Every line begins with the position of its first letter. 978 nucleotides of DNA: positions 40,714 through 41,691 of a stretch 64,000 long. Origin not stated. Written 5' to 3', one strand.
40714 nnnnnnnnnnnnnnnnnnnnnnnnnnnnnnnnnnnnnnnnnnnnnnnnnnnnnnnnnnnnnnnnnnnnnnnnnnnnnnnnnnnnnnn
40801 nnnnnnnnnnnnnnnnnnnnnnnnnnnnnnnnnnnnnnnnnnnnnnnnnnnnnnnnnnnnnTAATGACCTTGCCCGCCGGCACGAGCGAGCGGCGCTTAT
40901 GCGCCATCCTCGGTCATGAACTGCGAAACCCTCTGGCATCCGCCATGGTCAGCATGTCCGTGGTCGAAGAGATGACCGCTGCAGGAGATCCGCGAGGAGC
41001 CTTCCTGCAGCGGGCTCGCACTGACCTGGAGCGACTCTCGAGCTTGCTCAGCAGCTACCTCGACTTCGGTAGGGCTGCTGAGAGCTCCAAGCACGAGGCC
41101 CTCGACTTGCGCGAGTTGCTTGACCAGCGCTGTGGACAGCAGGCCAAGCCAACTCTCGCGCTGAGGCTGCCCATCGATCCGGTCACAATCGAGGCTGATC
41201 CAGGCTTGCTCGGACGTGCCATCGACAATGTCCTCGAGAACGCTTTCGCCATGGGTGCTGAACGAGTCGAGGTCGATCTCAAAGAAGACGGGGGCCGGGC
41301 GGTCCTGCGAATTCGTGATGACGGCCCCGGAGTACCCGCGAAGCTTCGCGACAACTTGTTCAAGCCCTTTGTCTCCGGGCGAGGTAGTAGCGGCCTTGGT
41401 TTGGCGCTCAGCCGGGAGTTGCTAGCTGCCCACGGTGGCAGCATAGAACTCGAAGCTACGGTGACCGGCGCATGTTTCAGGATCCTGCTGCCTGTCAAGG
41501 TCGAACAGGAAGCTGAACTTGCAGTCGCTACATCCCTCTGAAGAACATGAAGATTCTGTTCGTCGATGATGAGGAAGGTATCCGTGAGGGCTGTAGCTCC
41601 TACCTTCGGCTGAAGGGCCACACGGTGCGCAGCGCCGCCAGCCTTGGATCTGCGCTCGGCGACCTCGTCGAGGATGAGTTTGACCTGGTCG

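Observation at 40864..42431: Sensor-less histidine kinase followed by a REC-STAS fusion: possible direct two-component input into a partner-switching (anti-sigma antagonist) step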

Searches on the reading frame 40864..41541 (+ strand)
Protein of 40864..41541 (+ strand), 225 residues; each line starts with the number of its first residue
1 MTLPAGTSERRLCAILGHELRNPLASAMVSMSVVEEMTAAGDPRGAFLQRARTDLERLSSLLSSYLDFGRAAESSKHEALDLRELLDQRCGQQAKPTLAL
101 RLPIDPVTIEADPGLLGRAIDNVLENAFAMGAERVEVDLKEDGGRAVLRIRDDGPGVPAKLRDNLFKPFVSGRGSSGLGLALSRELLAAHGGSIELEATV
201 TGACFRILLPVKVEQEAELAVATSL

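Call 3: search_protein_families(library=pfam, proteins=[window:40864-41541:+], max_evalue=1)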
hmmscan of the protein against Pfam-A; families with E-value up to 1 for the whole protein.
window:40864-41541:+ (225 aa): 4 families
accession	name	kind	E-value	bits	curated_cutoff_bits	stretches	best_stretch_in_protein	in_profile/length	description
PF02518.31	HATPase_c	-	2.2e-20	73.6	26.4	1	112-212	2-110/111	Histidine kinase-, DNA gyrase B-, and HSP90-like ATPase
PF00512.31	HisKA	-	7.9e-09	35.9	26.9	1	10-71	3-63/66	His Kinase A (phospho-acceptor) domain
PF13581.12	HATPase_c_2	-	3.2e-05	24.4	27.4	1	121-187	41-109/127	Histidine kinase-like ATPase domain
PF13589.12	HATPase_c_3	-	0.027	14.9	25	1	118-159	5-47/137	Histidine kinase-, DNA gyrase B-, and HSP90-like ATPase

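Call 4: search_protein_families(library=ncbifam, proteins=[window:40864-41541:+], max_evalue=1)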
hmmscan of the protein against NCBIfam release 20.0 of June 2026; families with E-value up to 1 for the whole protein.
window:40864-41541:+ (225 aa): 89 families (the best 25 are shown)
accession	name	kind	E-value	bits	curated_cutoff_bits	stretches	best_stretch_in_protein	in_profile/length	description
NF008468.0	PRK11360.1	equivalog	1.5e-27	96.3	646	1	12-216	399-613/616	two-component system sensor histidine kinase AtoS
NF007898.0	PRK10604.1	equivalog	5.7e-26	91.6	478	1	8-215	211-427/433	two-component system sensor histidine kinase RstB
NF007004.0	PRK09467.1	equivalog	7.4e-24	84.4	415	1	12-213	235-438/440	two-component system sensor histidine kinase EnvZ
NF008312.0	PRK11100.1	equivalog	1.8e-23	83.2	356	1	15-211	262-474/477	two-component system sensor histidine kinase CreC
TIGR03785.1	marine_sort_HK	equivalog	3.8e-22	78.4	612.2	1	12-210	488-703/703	proteobacterial dedicated sortase system histidine kinase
NF007007.0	PRK09470.1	equivalog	5.8e-20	71.6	486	1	8-213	244-461/463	envelope stress sensor histidine kinase CpxA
NF007688.0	PRK10364.1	equivalog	4.6e-18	65.2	479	1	12-216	243-456/460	two-component system sensor histidine kinase ZraS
TIGR01386.1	cztS_silS_copS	subfamily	8.4e-18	64.6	292.55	1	16-210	248-457/457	heavy metal sensor histidine kinase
NF033091.0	HK_VanS_ACDEFG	equivalog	1.6e-17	63.6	400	1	9-210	74-293/293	vancomycin resistance histidine kinase VanS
NF045900.1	HisKinCpxALeg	equivalog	3.4e-17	62.3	800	1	8-211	230-451/451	two-component system sensor histidine kinase CpxA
TIGR02916.1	PEP_his_kin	equivalog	6.7e-17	61.3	300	1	55-210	521-679/679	XrtA/PEP-CTERM system histidine kinase PrsK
NF040691.1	MtrAB_MtrB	equivalog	1.3e-16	60.7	450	1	10-216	272-497/507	MtrAB system histidine kinase MtrB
NF058527.1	HistKinChvGCaul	equivalog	4.9e-16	58.6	740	1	11-211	308-533/535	two-component sensor histidine kinase ChvG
NF033092.0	HK_WalK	equivalog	5.2e-16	58.3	725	1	9-210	372-593/594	cell wall metabolism sensor histidine kinase WalK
NF041832.1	near_NosP_CTERM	subfamily_domain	1.9e-15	56.8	400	1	5-218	3-232/370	NahK/ErcS family hybrid sensor histidine kinase/response regulator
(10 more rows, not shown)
